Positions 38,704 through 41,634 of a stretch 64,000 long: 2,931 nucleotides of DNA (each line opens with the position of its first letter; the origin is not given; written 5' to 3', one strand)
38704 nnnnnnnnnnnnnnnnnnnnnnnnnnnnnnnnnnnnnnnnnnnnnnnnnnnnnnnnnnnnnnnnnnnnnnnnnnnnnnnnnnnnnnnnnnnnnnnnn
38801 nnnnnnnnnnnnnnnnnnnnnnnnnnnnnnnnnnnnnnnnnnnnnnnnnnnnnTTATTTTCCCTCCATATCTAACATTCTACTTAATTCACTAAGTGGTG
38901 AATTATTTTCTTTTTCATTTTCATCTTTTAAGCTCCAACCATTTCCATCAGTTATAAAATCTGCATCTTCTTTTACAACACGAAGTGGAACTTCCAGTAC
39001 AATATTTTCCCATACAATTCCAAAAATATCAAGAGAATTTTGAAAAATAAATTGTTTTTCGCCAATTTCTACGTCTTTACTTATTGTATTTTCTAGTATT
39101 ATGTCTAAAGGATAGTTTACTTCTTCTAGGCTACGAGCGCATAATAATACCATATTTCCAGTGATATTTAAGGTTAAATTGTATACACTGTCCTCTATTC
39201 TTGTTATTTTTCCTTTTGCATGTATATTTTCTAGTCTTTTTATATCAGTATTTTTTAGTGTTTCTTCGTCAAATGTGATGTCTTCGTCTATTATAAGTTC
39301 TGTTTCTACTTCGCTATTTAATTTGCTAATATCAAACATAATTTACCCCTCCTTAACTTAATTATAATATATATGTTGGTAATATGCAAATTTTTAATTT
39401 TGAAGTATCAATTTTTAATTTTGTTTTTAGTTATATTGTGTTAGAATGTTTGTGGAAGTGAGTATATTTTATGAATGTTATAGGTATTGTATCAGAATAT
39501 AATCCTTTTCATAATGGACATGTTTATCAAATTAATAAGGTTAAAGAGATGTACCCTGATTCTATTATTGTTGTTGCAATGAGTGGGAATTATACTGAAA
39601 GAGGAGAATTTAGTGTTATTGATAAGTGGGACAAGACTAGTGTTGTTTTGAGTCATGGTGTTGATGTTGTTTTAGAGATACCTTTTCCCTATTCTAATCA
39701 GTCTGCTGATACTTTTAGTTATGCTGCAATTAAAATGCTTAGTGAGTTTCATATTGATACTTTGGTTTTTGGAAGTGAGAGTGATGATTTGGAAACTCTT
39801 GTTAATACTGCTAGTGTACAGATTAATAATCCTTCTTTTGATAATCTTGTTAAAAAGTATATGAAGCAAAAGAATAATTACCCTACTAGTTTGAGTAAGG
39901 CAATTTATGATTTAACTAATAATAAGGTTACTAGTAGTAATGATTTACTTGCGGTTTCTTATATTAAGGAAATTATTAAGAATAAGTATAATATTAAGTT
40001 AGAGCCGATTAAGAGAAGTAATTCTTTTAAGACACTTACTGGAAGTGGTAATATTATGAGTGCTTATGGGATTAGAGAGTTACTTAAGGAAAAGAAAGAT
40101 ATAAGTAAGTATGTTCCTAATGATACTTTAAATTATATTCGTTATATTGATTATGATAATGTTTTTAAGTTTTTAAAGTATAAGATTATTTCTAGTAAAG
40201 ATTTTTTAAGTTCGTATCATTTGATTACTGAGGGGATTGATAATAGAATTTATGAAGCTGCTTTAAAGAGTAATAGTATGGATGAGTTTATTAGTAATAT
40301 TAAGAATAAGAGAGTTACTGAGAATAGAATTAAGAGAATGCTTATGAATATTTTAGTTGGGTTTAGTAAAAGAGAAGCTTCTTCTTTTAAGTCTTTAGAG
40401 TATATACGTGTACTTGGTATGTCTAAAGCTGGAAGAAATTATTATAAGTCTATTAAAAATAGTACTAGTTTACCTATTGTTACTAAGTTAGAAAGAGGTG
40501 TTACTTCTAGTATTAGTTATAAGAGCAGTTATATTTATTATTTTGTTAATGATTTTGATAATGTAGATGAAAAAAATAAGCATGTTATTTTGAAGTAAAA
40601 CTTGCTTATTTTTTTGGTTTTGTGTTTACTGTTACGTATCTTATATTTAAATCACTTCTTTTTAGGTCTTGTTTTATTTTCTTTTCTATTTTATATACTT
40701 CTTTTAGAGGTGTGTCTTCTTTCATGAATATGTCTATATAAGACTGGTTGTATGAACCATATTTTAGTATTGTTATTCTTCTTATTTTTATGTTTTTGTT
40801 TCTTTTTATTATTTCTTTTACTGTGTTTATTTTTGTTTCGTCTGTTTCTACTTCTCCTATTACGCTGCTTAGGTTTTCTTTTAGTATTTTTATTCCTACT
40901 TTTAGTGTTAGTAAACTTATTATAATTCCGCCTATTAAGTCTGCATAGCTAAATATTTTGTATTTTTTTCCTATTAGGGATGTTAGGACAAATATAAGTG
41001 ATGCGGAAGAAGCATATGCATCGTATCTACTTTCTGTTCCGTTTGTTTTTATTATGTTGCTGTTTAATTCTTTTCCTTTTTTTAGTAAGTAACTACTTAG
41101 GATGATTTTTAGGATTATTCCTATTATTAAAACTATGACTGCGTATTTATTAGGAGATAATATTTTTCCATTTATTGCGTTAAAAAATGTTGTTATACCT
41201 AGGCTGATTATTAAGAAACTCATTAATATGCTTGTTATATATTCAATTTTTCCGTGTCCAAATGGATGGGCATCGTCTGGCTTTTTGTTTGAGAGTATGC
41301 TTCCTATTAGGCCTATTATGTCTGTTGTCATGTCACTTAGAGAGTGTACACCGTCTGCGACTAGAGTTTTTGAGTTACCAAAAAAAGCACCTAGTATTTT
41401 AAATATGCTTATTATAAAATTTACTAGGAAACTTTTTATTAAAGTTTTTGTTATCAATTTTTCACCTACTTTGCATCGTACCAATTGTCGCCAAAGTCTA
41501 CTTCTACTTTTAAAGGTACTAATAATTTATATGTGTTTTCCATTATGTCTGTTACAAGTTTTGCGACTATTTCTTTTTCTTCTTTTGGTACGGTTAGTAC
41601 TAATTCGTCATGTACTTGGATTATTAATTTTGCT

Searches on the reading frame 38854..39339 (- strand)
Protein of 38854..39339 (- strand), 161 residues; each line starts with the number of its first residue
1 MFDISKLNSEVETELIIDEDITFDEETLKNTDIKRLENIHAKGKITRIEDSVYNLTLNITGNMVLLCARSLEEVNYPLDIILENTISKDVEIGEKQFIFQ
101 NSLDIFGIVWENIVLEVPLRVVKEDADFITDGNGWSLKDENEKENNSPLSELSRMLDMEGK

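Call 43: search_protein_families(library=pfam, proteins=[window:38854-39339:-], max_evalue=0.001)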
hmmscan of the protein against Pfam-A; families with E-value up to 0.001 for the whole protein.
window:38854-39339:- (161 aa): 1 family
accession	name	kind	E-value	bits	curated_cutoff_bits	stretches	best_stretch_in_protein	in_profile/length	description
PF02620.22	YceD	-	7.6e-11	42.6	33.2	1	55-153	1-116/119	Large ribosomal RNA subunit accumulation protein YceD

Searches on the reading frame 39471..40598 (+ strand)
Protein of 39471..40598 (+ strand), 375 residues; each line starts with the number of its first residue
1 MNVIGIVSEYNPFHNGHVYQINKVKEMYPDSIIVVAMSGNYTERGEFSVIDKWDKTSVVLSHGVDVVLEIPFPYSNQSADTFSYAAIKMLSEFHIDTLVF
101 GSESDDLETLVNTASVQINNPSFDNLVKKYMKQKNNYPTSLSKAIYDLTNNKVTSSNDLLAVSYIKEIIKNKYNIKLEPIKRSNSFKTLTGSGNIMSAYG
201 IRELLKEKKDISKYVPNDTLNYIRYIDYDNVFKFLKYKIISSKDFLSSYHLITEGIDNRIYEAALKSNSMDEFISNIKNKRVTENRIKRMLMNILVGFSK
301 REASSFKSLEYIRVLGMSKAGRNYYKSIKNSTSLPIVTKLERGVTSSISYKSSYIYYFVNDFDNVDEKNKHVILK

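Call 43: search_protein_families(library=pfam, proteins=[window:39471-40598:+], max_evalue=0.001)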
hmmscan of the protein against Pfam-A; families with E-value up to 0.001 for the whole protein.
window:39471-40598:+ (375 aa): 3 families
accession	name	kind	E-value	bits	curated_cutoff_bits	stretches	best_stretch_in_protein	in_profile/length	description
PF05636.17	HIGH_NTase1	-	1.4e-106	357.6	27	1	1-353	1-383/402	HIGH Nucleotidyl Transferase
PF08218.17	Citrate_ly_lig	-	0.00011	22.4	20.9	0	172-223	135-182/182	Citrate lyase ligase C-terminal domain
PF01467.32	CTP_transf_like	-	0.00077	20.1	21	0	10-103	6-89/133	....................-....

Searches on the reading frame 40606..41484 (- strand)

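Call 43: search_protein_families(library=pfam, proteins=[window:40606-41484:-], max_evalue=0.001)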
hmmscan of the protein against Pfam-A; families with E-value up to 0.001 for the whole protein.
window:40606-41484:- (292 aa): 1 family
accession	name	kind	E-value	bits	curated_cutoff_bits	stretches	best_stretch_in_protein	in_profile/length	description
PF01545.26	Cation_efflux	-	8.2e-40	137.1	26.6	1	16-207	2-196/198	Cation efflux family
